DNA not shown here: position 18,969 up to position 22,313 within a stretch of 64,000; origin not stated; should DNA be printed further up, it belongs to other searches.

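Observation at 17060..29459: Seven-gene operon: CBM-fused giant SBP, two permease pairs, an NHL/Yip1 membrane protein and a ~1000-aa secreted unknown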

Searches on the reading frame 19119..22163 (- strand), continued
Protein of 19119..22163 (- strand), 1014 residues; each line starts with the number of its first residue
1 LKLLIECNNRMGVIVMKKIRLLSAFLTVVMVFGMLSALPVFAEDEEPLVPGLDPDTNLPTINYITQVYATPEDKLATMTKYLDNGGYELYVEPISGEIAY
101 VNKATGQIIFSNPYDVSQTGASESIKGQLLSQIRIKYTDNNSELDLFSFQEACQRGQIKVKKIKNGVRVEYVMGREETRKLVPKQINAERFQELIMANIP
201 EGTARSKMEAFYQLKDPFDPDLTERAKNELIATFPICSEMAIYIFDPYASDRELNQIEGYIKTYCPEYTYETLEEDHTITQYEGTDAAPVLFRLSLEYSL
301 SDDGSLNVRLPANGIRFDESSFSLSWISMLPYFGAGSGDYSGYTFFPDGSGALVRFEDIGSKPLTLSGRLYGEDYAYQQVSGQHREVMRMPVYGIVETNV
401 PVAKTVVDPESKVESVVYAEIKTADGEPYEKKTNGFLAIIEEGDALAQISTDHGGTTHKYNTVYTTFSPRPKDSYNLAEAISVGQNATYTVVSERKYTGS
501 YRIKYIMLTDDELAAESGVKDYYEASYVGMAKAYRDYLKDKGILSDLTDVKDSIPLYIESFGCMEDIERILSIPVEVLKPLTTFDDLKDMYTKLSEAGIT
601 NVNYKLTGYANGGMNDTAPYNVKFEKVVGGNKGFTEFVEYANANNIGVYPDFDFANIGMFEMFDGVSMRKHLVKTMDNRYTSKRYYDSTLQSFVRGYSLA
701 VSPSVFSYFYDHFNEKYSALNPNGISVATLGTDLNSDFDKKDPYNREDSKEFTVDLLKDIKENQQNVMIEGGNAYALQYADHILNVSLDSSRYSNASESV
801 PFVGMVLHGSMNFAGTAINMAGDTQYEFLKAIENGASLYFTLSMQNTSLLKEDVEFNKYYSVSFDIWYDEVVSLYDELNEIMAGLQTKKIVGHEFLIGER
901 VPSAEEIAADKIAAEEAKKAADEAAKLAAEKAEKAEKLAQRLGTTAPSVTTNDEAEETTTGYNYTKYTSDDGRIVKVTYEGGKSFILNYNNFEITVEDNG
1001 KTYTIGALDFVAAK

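Call 71: find_encoding_contigs(protein=P0507, flank=10000, max_places=1)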
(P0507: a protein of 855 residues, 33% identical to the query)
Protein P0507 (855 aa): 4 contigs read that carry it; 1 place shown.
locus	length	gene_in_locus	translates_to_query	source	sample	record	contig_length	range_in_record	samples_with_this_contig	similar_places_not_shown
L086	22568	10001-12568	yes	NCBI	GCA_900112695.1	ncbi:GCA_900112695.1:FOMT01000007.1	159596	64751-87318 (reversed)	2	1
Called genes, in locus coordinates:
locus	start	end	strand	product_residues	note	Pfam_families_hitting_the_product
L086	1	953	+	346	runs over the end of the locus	PF00356:LacI, PF00532:Peripla_BP_1, PF13377:Peripla_BP_3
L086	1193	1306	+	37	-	-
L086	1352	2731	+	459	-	PF01547:SBP_bac_1, PF13416:SBP_bac_8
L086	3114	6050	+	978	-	PF01547:SBP_bac_1, PF13416:SBP_bac_8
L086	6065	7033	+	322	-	PF00528:BPD_transp_1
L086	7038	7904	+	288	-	PF00528:BPD_transp_1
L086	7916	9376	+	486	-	PF01436:NHL (faint)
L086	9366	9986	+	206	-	PF04893:Yip1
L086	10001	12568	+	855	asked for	PF18952:DUF5696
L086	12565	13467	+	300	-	PF00528:BPD_transp_1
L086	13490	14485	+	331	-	PF00528:BPD_transp_1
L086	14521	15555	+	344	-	PF02156:Glyco_hydro_26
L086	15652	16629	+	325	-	-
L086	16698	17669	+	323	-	PF22612:GH113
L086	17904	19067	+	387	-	PF12698:ABC2_membrane_3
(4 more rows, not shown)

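Call 72: find_encoding_contigs(protein=P0499, flank=10000, max_places=1)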
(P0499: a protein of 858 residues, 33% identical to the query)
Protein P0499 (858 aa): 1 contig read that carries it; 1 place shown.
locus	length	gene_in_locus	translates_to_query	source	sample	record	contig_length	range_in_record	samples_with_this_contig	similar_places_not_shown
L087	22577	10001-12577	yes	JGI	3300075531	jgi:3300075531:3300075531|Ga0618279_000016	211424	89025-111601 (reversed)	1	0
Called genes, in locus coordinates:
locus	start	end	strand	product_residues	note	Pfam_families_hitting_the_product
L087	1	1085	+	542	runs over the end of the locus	PF02927:CelD_N, PF00759:Glyco_hydro_9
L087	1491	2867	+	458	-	PF01547:SBP_bac_1, PF13416:SBP_bac_8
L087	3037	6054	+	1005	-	PF01547:SBP_bac_1, PF13416:SBP_bac_8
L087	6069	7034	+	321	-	PF00528:BPD_transp_1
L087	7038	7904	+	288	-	PF00528:BPD_transp_1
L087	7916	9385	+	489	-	PF01436:NHL (faint)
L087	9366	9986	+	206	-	PF04893:Yip1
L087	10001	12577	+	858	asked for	PF18952:DUF5696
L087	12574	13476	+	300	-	PF00528:BPD_transp_1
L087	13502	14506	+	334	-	PF00528:BPD_transp_1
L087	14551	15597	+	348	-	PF02156:Glyco_hydro_26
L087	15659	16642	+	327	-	-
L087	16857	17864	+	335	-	PF04392:ABC_sub_bind, PF13458:Peripla_BP_6, PF13407:Peripla_BP_4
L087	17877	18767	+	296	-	PF02653:BPD_transp_2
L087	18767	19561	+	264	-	PF00005:ABC_tran, PF02463:SMC_N (weak), PF13304:AAA_21 (faint)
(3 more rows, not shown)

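Call 78: find_encoding_contigs(protein=P0464, flank=10000, max_places=1)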
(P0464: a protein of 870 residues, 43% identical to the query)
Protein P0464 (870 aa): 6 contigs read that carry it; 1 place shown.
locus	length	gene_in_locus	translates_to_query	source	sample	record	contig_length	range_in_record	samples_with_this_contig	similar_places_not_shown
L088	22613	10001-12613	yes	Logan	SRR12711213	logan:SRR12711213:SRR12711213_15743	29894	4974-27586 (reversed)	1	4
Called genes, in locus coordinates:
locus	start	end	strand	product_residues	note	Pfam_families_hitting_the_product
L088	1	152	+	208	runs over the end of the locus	PF00440:TetR_N, PF14278:TetR_C_8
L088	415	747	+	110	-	-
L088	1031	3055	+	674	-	PF04616:Glyco_hydro_43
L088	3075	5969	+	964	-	PF25275:Golvesin_C (faint), PF01547:SBP_bac_1, PF13416:SBP_bac_8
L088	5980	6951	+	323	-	PF00528:BPD_transp_1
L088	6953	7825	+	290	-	PF11040:DGF-1_C (faint), PF00528:BPD_transp_1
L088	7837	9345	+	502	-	PF08450:SGL (weak), PF01436:NHL (weak), PF06739:SBBP (faint)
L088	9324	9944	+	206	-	PF04893:Yip1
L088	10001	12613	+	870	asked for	PF18952:DUF5696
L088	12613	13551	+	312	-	PF00528:BPD_transp_1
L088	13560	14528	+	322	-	PF00528:BPD_transp_1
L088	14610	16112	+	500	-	PF01547:SBP_bac_1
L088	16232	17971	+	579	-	PF01301:Glyco_hydro_35, PF02449:Glyco_hydro_42, PF21317:BetaGal_ABD_1, PF21467:BetaGal_gal-bd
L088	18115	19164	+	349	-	PF00356:LacI, PF00532:Peripla_BP_1, PF13407:Peripla_BP_4, PF13377:Peripla_BP_3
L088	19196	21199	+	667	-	PF02449:Glyco_hydro_42, PF08532:Glyco_hydro_42M, PF08533:Glyco_hydro_42C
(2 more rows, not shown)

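Call 79: find_encoding_contigs(protein=P0398, flank=10000, max_places=1)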
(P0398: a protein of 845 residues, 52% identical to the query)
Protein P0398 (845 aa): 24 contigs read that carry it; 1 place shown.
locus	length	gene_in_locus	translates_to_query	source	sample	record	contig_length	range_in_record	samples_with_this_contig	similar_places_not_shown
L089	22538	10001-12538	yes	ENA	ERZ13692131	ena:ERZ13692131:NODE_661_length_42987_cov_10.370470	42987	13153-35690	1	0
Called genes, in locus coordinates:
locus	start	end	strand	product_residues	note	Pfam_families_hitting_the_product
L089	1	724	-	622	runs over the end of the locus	PF06580:His_kinase, PF02518:HATPase_c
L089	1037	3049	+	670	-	PF04616:Glyco_hydro_43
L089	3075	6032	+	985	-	PF01547:SBP_bac_1, PF13416:SBP_bac_8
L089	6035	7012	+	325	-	PF00528:BPD_transp_1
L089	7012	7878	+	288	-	PF00528:BPD_transp_1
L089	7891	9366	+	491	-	PF01436:NHL (faint), PF08450:SGL (weak), PF17170:DUF5128 (faint)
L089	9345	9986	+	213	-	PF04893:Yip1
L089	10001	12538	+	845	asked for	PF18952:DUF5696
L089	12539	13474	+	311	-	PF00528:BPD_transp_1 (faint)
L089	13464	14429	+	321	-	PF00528:BPD_transp_1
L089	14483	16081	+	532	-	PF01547:SBP_bac_1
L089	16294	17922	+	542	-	PF01547:SBP_bac_1, PF13416:SBP_bac_8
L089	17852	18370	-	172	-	-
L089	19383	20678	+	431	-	PF13173:AAA_14, PF13635:DUF4143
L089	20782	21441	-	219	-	PF12822:ECF_trnsprt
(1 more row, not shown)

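Call 80: find_encoding_contigs(protein=P0492, flank=10000, max_places=1)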
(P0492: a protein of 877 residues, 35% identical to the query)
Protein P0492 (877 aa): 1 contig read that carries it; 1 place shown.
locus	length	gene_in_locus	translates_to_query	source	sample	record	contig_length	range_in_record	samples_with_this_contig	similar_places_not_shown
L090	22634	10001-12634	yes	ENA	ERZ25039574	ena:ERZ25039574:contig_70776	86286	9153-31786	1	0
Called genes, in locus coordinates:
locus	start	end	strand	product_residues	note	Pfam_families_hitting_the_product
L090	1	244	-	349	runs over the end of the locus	PF01547:SBP_bac_1, PF13416:SBP_bac_8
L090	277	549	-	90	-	-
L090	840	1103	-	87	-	PF11975:Glyco_hydro_4C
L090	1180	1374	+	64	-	PF11975:Glyco_hydro_4C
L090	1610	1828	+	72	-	-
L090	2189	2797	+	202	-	PF01547:SBP_bac_1, PF13416:SBP_bac_8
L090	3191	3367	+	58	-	-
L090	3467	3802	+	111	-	-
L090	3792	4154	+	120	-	-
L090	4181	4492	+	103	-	-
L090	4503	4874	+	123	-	-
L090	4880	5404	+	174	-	PF01547:SBP_bac_1, PF13416:SBP_bac_8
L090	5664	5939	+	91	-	-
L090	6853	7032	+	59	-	-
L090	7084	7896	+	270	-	PF00528:BPD_transp_1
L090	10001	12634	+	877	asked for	PF18952:DUF5696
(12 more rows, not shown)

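Call 88: search_solved_structures(query=A5, max_evalue=10, show_alignments=4)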
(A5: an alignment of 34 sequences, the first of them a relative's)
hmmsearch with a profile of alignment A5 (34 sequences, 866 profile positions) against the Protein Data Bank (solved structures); distinct sequences matched with E-value up to 10: 6.
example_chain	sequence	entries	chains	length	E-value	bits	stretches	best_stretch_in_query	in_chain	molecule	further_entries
5wzq_A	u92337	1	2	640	5.1e-06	28.1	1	444-584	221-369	Alpha-N-acetylgalactosaminidase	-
5wzn_A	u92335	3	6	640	1.6e-05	26.4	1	444-581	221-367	Alpha-N-acetylgalactosaminidase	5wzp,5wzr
8rzk_A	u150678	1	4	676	0.00021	22.7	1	59-96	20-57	Conserved hypothetical periplasmic protein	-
8rzg_A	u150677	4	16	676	0.00021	22.7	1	59-96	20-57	Conserved hypothetical periplasmic protein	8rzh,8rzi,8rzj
5opq_A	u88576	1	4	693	0.00023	22.6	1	59-96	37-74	3,6-anhydro-D-galactosidase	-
9e2w_Y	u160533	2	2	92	0.61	11.3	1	689-736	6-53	Chromosome segregation in meiosis protein 3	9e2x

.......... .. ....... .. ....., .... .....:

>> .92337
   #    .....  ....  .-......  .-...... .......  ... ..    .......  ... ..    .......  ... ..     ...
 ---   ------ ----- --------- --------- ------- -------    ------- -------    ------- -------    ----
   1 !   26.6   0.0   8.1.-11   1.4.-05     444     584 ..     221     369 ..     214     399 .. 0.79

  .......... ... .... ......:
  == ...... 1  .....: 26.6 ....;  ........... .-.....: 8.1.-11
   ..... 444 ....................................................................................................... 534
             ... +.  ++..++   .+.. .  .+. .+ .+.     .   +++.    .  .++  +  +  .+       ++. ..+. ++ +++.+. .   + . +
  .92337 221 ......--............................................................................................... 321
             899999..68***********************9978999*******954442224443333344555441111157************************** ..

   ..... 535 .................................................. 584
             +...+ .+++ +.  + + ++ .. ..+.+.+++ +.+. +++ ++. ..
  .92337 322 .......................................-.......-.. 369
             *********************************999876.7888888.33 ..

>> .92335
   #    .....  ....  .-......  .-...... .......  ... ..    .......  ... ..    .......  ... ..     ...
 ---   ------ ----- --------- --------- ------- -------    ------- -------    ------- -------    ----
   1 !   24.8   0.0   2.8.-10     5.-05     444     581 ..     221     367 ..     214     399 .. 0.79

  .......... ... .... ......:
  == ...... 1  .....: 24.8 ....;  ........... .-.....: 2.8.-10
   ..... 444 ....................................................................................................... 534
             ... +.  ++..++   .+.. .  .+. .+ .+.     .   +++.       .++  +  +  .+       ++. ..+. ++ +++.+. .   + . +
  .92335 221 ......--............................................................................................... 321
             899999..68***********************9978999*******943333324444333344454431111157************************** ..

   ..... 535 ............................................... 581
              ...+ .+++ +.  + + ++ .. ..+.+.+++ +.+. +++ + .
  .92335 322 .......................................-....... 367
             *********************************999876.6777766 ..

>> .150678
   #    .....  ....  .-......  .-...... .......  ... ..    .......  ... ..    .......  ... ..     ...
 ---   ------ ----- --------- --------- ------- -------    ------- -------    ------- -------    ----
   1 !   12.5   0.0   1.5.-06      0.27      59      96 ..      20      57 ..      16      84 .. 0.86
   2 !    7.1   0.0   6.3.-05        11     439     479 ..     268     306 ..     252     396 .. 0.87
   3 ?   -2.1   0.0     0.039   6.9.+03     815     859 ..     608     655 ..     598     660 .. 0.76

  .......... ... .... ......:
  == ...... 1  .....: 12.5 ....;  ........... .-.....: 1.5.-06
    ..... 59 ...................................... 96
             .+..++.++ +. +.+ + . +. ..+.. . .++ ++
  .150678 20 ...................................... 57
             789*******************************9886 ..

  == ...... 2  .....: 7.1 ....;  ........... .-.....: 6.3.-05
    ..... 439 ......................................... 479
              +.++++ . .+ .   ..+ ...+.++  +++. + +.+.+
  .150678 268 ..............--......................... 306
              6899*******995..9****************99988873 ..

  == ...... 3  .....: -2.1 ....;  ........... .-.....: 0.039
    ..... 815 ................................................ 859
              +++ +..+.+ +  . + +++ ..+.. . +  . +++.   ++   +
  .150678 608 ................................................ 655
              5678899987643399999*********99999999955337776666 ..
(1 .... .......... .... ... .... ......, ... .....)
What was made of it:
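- On GH129 / DagB-like glycoside hydrolases: Profile against PDB sequences: E 5e-6 (NagBb) and 2e-4 (DagB), collinear for DagB (call 88).
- The DagB alignment is collinear from the N-terminus to the C-terminal beta domain (call 88).
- Tried and rejected: Only the three-branch profile reached significance (call 88).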
